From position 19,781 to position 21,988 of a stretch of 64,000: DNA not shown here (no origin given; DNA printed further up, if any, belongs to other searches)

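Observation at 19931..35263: Three unassigned large proteins share an HP-type C-terminal module and are candidate Kdo / nonulosonate transferases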

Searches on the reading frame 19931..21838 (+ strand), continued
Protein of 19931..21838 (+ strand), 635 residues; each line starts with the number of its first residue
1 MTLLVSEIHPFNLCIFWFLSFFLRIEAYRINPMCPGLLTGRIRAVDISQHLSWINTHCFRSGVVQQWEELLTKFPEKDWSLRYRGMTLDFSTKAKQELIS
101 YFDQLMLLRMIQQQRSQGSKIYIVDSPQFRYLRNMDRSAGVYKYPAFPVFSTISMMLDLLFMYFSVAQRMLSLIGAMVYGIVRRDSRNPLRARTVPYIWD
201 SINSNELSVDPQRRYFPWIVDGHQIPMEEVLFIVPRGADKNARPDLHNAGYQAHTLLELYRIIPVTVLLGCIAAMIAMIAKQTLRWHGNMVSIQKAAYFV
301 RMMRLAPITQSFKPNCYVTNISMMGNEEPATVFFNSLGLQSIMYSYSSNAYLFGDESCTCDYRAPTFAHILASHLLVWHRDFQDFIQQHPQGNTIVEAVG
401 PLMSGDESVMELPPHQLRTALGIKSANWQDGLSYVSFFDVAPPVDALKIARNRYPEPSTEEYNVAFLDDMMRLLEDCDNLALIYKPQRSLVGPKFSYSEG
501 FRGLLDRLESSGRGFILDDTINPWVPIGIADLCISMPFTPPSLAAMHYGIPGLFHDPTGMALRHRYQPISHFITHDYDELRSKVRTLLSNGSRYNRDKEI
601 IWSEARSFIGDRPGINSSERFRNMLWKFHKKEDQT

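Call 74: find_encoding_contigs(protein=P0115, flank=10000, max_places=1)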
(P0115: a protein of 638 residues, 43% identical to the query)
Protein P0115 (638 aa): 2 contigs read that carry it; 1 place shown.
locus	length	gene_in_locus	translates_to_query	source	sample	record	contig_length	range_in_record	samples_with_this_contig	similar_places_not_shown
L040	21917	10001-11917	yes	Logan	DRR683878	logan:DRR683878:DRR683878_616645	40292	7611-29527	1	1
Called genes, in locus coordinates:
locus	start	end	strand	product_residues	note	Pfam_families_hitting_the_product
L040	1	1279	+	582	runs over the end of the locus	PF02310:B12-binding, PF04055:Radical_SAM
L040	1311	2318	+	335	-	PF01408:GFO_IDH_MocA, PF22725:GFO_IDH_MocA_C3, PF02894:GFO_IDH_MocA_C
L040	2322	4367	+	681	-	PF02348:CTP_transf_3, PF00202:Aminotran_3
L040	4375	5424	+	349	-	PF03102:NeuB, PF08666:SAF (weak)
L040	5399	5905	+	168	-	PF13302:Acetyltransf_3, PF13523:Acetyltransf_8 (faint), PF00583:Acetyltransf_1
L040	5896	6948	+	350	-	PF04101:Glyco_tran_28_C (weak)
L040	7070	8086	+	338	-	PF00551:Formyl_trans_N (weak), PF02911:Formyl_trans_C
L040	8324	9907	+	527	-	-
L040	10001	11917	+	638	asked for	PF27878:PFTS_polysacc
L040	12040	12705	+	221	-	PF02348:CTP_transf_3, PF12804:NTP_transf_3 (faint)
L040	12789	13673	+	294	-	PF00793:DAHP_synth_1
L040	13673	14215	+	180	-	PF00702:Hydrolase (faint), PF08282:Hydrolase_3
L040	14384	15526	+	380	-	PF04055:Radical_SAM, PF13186:SPASM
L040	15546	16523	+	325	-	PF13580:SIS_2 (faint), PF01380:SIS, PF00571:CBS (weak)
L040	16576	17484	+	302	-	PF04055:Radical_SAM, PF13186:SPASM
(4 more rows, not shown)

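Call 75: find_encoding_contigs(protein=P0113, flank=10000, max_places=1)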
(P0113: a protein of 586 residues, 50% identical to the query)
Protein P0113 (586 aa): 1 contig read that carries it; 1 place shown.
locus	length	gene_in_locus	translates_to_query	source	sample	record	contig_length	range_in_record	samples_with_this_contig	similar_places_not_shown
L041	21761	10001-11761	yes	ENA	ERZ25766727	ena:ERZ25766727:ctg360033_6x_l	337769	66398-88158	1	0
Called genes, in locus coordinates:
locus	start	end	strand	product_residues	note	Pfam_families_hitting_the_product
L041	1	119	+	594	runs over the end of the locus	PF02310:B12-binding, PF04055:Radical_SAM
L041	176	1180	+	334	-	PF01408:GFO_IDH_MocA, PF22725:GFO_IDH_MocA_C3, PF02894:GFO_IDH_MocA_C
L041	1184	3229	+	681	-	PF02348:CTP_transf_3, PF12804:NTP_transf_3, PF00202:Aminotran_3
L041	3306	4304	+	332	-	PF03102:NeuB, PF08666:SAF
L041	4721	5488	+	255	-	PF16254:DUF4910, PF09940:DUF2172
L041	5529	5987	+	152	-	PF16254:DUF4910, PF16221:HTH_47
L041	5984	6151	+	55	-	-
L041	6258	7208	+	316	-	-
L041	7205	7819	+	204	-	PF13302:Acetyltransf_3, PF13420:Acetyltransf_4, PF13523:Acetyltransf_8 (faint)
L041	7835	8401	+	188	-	PF13302:Acetyltransf_3, PF13420:Acetyltransf_4, PF00583:Acetyltransf_1, PF13523:Acetyltransf_8 (weak)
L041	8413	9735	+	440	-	-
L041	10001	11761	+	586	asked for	PF27878:PFTS_polysacc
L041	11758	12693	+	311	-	PF01073:3Beta_HSD (faint), PF01370:Epimerase, PF04321:RmlD_sub_bind, PF16363:GDP_Man_Dehyd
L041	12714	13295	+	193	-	PF08645:PNK3P (weak), PF13419:HAD_2 (faint), PF00702:Hydrolase (weak), PF13242:Hydrolase_like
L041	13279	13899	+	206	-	PF13580:SIS_2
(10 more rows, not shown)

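Call 76: find_encoding_contigs(protein=P0107, flank=10000, max_places=1)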
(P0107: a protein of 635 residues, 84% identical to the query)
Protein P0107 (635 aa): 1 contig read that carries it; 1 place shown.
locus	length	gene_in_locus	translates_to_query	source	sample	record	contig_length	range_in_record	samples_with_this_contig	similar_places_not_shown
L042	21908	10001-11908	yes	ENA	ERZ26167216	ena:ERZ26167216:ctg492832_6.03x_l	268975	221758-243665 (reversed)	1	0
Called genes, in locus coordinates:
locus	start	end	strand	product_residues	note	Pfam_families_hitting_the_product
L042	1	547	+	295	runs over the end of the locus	PF00793:DAHP_synth_1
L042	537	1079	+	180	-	PF13419:HAD_2 (weak), PF00702:Hydrolase (weak), PF08282:Hydrolase_3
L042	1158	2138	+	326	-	PF00106:adh_short (weak), PF01073:3Beta_HSD, PF01370:Epimerase, PF02719:Polysacc_synt_2, PF04321:RmlD_sub_bind, PF05368:NmrA, PF16363:GDP_Man_Dehyd, PF13460:NAD_binding_10, +2 more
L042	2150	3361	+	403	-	PF01041:DegT_DnrJ_EryC1, PF00155:Aminotran_1_2, PF01053:Cys_Met_Meta_PP (weak)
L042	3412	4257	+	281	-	-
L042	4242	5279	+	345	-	PF01408:GFO_IDH_MocA, PF02894:GFO_IDH_MocA_C, PF22725:GFO_IDH_MocA_C3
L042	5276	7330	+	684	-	PF02348:CTP_transf_3, PF12804:NTP_transf_3 (weak), PF00202:Aminotran_3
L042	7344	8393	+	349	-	PF03102:NeuB, PF08666:SAF (weak)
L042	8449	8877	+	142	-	PF00583:Acetyltransf_1, PF13302:Acetyltransf_3, PF13523:Acetyltransf_8 (faint)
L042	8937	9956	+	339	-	-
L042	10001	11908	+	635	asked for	PF27878:PFTS_polysacc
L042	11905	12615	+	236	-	PF13847:Methyltransf_31 (weak), PF08242:Methyltransf_12 (weak), PF13649:Methyltransf_25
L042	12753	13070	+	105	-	PF01527:HTH_Tnp_1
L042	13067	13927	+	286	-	PF13276:HTH_21, PF00665:rve, PF13683:rve_3, PF13333:rve_2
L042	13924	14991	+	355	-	-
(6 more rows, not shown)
